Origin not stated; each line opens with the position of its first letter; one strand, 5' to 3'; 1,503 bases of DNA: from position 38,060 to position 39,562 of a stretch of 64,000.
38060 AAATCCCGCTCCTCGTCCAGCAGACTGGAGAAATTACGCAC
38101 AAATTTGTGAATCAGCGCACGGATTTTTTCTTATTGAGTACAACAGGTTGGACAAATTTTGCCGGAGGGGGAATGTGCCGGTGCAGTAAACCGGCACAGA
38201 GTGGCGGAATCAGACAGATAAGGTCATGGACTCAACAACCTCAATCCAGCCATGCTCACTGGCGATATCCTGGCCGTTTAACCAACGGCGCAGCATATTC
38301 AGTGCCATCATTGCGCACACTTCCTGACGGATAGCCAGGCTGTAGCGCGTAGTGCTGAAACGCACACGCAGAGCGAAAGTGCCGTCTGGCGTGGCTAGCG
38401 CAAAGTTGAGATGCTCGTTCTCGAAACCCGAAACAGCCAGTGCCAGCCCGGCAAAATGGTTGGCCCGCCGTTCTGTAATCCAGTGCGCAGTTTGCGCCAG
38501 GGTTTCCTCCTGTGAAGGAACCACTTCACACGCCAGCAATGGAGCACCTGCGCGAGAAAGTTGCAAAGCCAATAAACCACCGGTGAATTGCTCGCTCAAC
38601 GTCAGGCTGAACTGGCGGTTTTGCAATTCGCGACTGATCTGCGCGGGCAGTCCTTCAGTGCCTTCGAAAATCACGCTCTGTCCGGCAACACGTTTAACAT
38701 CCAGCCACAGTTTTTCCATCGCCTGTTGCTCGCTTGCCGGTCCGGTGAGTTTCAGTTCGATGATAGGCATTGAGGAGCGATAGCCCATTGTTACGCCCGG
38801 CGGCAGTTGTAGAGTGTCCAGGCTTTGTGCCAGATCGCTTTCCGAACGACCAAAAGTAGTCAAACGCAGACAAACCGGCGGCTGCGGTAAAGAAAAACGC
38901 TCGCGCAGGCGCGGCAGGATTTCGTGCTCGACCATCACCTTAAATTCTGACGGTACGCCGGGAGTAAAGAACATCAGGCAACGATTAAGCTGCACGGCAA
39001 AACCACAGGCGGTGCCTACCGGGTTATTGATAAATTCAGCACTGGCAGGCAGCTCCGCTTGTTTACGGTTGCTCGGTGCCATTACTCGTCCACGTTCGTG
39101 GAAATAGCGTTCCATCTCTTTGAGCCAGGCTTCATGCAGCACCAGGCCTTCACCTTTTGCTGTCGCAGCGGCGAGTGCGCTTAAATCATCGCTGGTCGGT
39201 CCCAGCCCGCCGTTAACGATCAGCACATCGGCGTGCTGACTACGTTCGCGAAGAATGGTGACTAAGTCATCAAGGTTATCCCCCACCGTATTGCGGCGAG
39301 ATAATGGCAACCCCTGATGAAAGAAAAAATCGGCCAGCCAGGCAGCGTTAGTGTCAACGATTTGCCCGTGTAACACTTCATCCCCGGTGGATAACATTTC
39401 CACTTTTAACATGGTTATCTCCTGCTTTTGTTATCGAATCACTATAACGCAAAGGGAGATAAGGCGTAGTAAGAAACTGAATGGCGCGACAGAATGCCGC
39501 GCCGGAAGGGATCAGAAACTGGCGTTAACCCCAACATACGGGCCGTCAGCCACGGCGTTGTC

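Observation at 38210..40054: CinA-like protein YfaY followed by small outer-membrane barrel YfaZ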

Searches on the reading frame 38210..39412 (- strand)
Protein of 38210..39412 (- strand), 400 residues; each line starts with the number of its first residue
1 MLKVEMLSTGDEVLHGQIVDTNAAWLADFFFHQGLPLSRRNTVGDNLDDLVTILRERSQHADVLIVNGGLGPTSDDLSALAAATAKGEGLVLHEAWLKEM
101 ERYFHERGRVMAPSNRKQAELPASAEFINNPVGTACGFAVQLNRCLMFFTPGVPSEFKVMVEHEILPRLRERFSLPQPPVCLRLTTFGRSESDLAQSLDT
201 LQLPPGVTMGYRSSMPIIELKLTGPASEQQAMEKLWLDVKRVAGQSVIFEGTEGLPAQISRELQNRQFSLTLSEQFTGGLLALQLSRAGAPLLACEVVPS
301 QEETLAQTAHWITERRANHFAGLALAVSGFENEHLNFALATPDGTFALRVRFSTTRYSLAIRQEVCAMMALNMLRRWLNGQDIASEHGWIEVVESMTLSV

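Call 8: profile_search(protein=window:38210-39412:-)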
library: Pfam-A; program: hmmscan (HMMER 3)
A. the first sequence (400 residues): domains with independent E <= 10: 5; with E <= 0.001: 1
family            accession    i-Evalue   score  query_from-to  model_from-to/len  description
MoCF_biosynth     PF00994.29      1e-33   116.5       6-170         2-143/144  Probable molybdopterin binding domain
CinA_KH           PF18146.6       0.026    15.1     184-237         4-57/73  Damage-inducible protein CinA KH domain
DUF4350           PF14258.12       0.25    12.0      26-97         12-75/181  Domain of unknown function (DUF4350)
CinA              PF02464.23       0.39    10.8     255-287         4-36/155  Competence-damaged protein
Glyco_trans_4_4   PF13579.12       0.43    11.3     258-335        62-142/158  Glycosyl transferase 4-like domain

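Call 18: search_protein_families(proteins=[window:38210-39412:-], library=ncbifam, max_evalue=0.01)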
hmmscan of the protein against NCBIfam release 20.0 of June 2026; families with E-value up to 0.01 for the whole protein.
window:38210-39412:- (400 aa): 11 families
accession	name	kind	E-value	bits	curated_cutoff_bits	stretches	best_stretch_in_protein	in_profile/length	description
NF002978.0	PRK03673.1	equivalog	6.4e-244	809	496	1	1-397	1-397/398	nicotinamide mononucleotide deamidase-related protein YfaY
TIGR00200.1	cinA_nterm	subfamily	4.1e-193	641.7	243.15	1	1-399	1-414/414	CinA family nicotinamide mononucleotide deamidase-related protein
NF001813.0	PRK00549.1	equivalog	4.1e-57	194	379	1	3-287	2-291/414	competence/damage-inducible protein A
NF002291.0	PRK01215.1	equivalog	3.5e-40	137.8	293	1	3-229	5-235/264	nicotinamide mononucleotide deamidase-related protein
TIGR00177.1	molyb_syn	domain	3.5e-38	130.9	85.35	1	2-167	2-148/148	molybdenum cofactor synthesis domain-containing protein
NF002977.0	PRK03670.1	equivalog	2.1e-33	115.8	305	1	3-172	2-179/252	competence damage-inducible protein A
NF011068.0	PRK14498.1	equivalog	1.1e-06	27.1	534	1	3-79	188-271/647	molybdopterin biosynthesis protein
NF050098.1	MoeA_actino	exception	4.8e-05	22.3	560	1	5-70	185-250/400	molybdopterin molybdotransferase MoeA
NF045515.2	Glp_gephyrin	equivalog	8.3e-05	21.5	475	1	5-75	185-255/403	molybdotransferase-like divisome protein Glp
NF007960.1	PRK10680.1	equivalog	0.001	17.9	440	1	2-70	174-249/401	molybdopterin molybdotransferase MoeA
TIGR02667.1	moaB_proteo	equivalog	0.0065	16.1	222.4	0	20-81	21-84/163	molybdenum cofactor biosynthesis protein B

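Call 22: search_solved_structures(query=window:38210-39412:-, max_evalue=0.01, show_alignments=2)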
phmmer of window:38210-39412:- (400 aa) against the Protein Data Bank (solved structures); distinct sequences matched with E-value up to 0.01: 12.
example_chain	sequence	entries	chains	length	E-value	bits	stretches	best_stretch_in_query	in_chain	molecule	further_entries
4ct8_A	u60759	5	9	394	5.4e-35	124.2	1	3-288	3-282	CINA-LIKE PROTEIN | CINA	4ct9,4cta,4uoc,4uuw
4uux_A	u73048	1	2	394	6e-35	124.1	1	3-288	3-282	CINA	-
4cta_A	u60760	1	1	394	2.6e-34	122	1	3-288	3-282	CINA-LIKE PROTEIN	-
6mr3_A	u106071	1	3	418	7.4e-28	100.8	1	3-286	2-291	Putative competence-damage inducible protein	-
3kbq_A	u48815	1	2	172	1.6e-21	79.9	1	5-161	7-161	Protein Ta0487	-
2fts_A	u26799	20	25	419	3.1e-06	29.6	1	5-73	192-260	gephyrin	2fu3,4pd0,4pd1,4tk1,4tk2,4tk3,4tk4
1t3e_A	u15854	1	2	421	3.2e-06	29.6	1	5-73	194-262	Gephyrin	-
21zx_A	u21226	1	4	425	3.2e-06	29.5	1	5-73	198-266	Isoform 5 of Gephyrin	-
9gw9_A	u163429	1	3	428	3.3e-06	29.5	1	5-73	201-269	Gephyrin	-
9s3m_A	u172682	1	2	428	3.3e-06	29.5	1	5-73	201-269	Isoform 5 of Gephyrin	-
9s3f_A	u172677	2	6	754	4.2e-06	29.2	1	5-73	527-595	Isoform 5 of Gephyrin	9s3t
8ron_A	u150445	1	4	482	5e-05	25.6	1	7-94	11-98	Isoform 2 of FAD synthase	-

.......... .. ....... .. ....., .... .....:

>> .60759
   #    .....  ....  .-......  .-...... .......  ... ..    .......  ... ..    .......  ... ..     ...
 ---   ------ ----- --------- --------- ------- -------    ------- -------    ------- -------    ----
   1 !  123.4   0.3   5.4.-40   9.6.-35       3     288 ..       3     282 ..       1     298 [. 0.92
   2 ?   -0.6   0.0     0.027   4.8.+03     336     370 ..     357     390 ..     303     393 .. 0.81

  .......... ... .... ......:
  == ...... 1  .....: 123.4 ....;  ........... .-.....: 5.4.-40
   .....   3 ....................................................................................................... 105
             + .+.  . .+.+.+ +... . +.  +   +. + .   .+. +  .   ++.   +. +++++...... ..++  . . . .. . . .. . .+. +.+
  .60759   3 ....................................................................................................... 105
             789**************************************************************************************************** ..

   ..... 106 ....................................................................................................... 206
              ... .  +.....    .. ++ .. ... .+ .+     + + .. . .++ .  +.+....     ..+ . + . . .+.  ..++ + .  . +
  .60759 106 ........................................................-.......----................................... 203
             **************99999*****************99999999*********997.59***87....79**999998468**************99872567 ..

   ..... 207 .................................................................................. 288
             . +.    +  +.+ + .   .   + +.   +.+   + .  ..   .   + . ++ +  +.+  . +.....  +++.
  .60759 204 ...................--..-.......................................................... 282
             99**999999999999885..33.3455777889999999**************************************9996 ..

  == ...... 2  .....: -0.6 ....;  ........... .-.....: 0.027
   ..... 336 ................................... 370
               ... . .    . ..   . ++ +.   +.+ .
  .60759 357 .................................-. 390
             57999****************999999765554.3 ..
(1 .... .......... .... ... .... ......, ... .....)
